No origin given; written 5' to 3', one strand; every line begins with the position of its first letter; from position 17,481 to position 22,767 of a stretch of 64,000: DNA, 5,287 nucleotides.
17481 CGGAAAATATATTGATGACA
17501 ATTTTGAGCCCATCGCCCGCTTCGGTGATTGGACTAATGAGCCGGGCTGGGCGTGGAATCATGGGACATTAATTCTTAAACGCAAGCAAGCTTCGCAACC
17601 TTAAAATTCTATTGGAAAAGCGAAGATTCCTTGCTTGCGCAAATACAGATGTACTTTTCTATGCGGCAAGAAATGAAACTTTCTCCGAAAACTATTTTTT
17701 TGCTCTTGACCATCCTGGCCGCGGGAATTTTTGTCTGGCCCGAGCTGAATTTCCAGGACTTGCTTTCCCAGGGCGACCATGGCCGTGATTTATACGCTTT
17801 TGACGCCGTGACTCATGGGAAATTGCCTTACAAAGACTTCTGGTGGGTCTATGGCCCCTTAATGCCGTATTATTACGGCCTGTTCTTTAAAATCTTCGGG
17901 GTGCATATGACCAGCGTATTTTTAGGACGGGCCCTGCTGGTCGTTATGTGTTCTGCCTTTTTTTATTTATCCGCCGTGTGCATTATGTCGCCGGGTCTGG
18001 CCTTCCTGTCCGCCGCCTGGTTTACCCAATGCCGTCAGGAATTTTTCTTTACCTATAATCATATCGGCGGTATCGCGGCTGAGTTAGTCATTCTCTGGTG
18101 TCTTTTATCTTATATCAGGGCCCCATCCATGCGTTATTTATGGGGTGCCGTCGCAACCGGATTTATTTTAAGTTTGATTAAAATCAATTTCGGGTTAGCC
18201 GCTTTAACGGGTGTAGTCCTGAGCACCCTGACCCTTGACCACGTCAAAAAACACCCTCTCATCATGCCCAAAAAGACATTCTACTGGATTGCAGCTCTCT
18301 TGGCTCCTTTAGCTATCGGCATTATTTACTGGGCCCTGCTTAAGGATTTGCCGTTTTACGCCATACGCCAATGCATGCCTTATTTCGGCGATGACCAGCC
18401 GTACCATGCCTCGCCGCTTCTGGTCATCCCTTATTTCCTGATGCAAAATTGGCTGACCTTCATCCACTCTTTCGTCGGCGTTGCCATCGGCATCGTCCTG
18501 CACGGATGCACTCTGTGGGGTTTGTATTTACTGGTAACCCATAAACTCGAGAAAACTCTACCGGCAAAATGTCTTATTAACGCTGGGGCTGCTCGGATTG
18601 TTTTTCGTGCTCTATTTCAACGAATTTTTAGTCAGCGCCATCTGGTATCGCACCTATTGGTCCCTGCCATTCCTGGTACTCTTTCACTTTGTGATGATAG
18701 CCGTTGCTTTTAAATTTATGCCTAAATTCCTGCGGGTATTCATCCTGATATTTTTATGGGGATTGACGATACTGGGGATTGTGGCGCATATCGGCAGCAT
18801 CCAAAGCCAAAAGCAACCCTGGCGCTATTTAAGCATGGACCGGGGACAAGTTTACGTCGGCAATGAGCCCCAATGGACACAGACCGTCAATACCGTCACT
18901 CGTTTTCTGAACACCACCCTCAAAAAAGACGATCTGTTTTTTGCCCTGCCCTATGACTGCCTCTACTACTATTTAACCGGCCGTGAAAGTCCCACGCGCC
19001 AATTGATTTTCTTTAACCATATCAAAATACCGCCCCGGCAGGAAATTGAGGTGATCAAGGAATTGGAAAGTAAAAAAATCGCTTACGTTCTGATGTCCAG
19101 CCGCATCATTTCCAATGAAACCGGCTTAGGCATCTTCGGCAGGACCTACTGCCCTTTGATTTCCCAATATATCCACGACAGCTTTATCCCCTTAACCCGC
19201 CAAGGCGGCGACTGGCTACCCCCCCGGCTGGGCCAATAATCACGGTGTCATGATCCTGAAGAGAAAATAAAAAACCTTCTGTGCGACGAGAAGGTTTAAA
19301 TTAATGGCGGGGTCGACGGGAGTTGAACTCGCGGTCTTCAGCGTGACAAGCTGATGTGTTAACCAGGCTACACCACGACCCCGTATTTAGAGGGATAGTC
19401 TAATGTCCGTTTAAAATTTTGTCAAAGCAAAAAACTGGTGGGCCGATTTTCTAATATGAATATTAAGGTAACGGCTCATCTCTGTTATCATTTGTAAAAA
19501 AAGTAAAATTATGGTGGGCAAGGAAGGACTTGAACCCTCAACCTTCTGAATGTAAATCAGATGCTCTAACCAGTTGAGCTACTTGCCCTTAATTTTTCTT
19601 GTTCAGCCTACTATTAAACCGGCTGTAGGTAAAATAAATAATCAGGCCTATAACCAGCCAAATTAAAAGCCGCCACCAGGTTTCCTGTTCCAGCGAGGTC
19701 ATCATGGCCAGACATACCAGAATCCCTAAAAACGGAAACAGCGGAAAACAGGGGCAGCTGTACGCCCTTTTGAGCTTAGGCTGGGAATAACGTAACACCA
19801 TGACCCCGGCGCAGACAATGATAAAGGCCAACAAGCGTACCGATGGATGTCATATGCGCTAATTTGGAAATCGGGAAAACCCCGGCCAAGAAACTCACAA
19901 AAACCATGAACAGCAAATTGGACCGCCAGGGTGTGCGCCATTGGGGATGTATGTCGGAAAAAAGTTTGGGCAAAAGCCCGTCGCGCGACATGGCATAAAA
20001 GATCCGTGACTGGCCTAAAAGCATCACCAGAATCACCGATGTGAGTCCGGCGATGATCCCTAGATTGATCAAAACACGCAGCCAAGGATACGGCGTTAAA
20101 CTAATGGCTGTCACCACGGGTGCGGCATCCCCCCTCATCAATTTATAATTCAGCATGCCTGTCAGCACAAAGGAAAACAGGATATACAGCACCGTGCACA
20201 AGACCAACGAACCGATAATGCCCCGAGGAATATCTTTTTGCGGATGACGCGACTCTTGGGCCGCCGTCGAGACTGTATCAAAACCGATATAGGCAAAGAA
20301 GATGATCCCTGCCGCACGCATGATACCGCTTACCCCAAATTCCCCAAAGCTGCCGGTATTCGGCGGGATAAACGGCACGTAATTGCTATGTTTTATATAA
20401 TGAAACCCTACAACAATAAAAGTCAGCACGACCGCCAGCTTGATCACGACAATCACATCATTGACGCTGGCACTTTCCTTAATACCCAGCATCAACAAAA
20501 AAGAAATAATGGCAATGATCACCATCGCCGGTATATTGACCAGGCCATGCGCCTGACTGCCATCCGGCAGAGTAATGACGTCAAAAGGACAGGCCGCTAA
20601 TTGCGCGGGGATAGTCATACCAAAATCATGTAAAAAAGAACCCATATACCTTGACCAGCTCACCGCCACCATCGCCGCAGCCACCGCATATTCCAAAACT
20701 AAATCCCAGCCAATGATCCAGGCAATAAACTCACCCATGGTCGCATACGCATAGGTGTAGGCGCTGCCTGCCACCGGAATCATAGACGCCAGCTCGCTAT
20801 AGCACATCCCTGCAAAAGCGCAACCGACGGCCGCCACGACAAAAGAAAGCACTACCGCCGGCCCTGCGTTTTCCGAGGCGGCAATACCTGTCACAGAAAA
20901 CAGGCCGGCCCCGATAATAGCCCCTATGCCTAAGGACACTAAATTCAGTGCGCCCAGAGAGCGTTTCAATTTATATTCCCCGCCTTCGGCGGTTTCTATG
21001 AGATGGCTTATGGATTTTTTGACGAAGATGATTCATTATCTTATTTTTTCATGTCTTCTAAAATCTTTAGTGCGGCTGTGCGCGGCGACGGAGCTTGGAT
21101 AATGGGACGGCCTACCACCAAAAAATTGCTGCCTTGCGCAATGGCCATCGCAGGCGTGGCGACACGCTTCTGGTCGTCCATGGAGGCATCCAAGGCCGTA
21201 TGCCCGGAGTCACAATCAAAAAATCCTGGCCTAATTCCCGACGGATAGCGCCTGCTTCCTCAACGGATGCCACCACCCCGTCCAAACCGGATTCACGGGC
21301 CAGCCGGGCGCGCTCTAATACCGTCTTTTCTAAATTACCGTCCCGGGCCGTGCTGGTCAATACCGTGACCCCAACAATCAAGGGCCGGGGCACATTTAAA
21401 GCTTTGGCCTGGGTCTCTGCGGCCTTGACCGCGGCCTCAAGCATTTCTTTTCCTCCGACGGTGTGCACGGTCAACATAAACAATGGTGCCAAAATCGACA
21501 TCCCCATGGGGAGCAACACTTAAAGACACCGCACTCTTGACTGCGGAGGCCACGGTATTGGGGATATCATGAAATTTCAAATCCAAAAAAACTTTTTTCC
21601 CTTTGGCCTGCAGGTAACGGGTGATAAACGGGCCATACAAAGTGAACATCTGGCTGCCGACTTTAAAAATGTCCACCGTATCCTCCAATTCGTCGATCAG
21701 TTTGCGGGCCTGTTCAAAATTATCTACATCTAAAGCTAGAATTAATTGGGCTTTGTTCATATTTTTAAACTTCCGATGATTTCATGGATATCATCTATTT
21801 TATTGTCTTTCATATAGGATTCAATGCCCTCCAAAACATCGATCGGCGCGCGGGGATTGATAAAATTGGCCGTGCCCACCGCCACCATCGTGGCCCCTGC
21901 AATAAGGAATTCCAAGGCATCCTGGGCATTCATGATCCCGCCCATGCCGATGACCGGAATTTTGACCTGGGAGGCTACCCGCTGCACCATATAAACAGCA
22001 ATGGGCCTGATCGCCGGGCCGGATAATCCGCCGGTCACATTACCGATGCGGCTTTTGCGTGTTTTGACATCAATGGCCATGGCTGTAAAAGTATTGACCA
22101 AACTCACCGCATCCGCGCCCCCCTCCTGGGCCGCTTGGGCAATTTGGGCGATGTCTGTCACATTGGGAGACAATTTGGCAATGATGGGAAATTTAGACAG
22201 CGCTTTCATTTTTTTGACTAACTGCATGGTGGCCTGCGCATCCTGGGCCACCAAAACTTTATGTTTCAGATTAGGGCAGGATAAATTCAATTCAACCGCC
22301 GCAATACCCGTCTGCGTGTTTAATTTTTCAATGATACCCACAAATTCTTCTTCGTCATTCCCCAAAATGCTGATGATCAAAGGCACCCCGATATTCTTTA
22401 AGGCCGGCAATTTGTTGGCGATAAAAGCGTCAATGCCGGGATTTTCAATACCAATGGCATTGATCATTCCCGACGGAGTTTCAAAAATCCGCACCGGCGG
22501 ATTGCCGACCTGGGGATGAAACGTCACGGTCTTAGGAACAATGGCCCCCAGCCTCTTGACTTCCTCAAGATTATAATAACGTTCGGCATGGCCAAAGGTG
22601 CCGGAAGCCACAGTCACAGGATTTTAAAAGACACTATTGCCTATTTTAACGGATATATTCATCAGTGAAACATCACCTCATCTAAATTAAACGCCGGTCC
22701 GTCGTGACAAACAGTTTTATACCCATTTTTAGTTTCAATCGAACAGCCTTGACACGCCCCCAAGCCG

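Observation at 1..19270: Envelope-glycan locus built almost entirely from large polytopic membrane proteins, including a four-gene tandem paralog array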

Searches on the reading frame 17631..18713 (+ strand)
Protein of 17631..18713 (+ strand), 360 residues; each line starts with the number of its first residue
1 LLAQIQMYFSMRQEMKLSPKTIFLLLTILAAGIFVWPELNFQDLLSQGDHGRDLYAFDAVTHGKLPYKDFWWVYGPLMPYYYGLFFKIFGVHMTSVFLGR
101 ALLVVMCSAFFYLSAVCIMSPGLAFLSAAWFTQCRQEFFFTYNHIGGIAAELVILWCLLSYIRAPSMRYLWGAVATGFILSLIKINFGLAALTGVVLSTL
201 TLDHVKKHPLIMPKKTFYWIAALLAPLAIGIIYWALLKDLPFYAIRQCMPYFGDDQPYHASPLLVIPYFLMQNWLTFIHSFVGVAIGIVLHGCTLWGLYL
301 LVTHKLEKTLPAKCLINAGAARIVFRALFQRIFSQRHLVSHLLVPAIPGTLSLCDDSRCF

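Call 8: search_protein_families(library=pfam, max_evalue=0.1, proteins=[window:17631-18713:+])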
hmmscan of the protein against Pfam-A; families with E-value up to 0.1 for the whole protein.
window:17631-18713:+ (360 aa): 1 family
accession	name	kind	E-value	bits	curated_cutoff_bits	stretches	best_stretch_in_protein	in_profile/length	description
PF13231.12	PMT_2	-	0.0033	18.1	26.1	1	76-234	4-160/160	Dolichyl-phosphate-mannose-protein mannosyltransferase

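Call 10: search_protein_families(library=ncbifam, max_evalue=0.1, proteins=[window:17631-18713:+])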
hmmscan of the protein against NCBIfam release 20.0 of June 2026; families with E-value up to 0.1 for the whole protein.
window:17631-18713:+ (360 aa): 0 families

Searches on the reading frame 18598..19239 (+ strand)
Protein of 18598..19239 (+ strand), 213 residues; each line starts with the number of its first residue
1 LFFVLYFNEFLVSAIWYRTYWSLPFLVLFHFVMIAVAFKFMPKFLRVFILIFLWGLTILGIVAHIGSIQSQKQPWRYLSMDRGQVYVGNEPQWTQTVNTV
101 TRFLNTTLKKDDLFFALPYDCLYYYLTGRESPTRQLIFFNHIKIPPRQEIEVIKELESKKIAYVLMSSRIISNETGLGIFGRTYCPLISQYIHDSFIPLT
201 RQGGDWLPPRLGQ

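Call 8: search_protein_families(library=pfam, max_evalue=0.1, proteins=[window:18598-19239:+])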
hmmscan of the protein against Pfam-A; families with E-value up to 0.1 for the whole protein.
window:18598-19239:+ (213 aa): 1 family
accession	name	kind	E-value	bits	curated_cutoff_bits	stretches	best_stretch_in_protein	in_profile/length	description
PF03419.18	Peptidase_U4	-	0.035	13.8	28.4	1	16-79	55-120/284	Sporulation factor SpoIIGA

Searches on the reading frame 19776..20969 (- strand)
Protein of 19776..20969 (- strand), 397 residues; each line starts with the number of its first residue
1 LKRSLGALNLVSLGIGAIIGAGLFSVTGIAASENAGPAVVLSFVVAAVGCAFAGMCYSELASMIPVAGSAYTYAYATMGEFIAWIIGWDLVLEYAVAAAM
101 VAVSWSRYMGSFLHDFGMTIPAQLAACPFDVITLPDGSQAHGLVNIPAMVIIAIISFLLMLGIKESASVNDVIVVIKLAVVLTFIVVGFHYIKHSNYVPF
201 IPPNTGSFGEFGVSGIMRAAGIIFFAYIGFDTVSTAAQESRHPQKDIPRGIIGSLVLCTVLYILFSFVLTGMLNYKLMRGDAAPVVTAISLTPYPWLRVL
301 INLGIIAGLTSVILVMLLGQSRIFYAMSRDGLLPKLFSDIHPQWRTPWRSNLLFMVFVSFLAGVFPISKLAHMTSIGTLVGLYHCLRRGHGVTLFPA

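Call 19: search_protein_families(library=pfam, max_evalue=0.001, proteins=[window:19776-20969:-])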
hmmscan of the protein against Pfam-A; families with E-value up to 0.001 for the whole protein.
window:19776-20969:- (397 aa): 2 families
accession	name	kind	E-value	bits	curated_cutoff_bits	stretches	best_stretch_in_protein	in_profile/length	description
PF13520.12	AA_permease_2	-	1.2e-47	163.3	27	1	5-378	1-356/427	Amino acid permease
PF00324.27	AA_permease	-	9.9e-45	153.5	24.6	1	11-361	3-344/470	Amino acid permease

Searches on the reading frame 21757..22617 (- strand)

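Call 19: search_protein_families(library=pfam, max_evalue=0.001, proteins=[window:21757-22617:-])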
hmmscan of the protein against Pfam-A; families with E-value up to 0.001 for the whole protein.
window:21757-22617:- (286 aa): 4 families
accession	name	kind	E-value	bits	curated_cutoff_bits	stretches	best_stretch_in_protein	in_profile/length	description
PF01180.27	DHO_dh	-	1.7e-70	238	27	1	2-269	16-291/291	Dihydroorotate dehydrogenase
PF00977.27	His_biosynth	-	6.7e-05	22.9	23.6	1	205-257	59-111/228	Histidine biosynthesis protein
PF03060.21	NMO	-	7.1e-05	22.8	28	1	192-251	164-225/331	Nitronate monooxygenase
PF01207.24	Dus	-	0.00019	21.1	20.4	0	78-256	54-222/311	Dihydrouridine synthase (Dus)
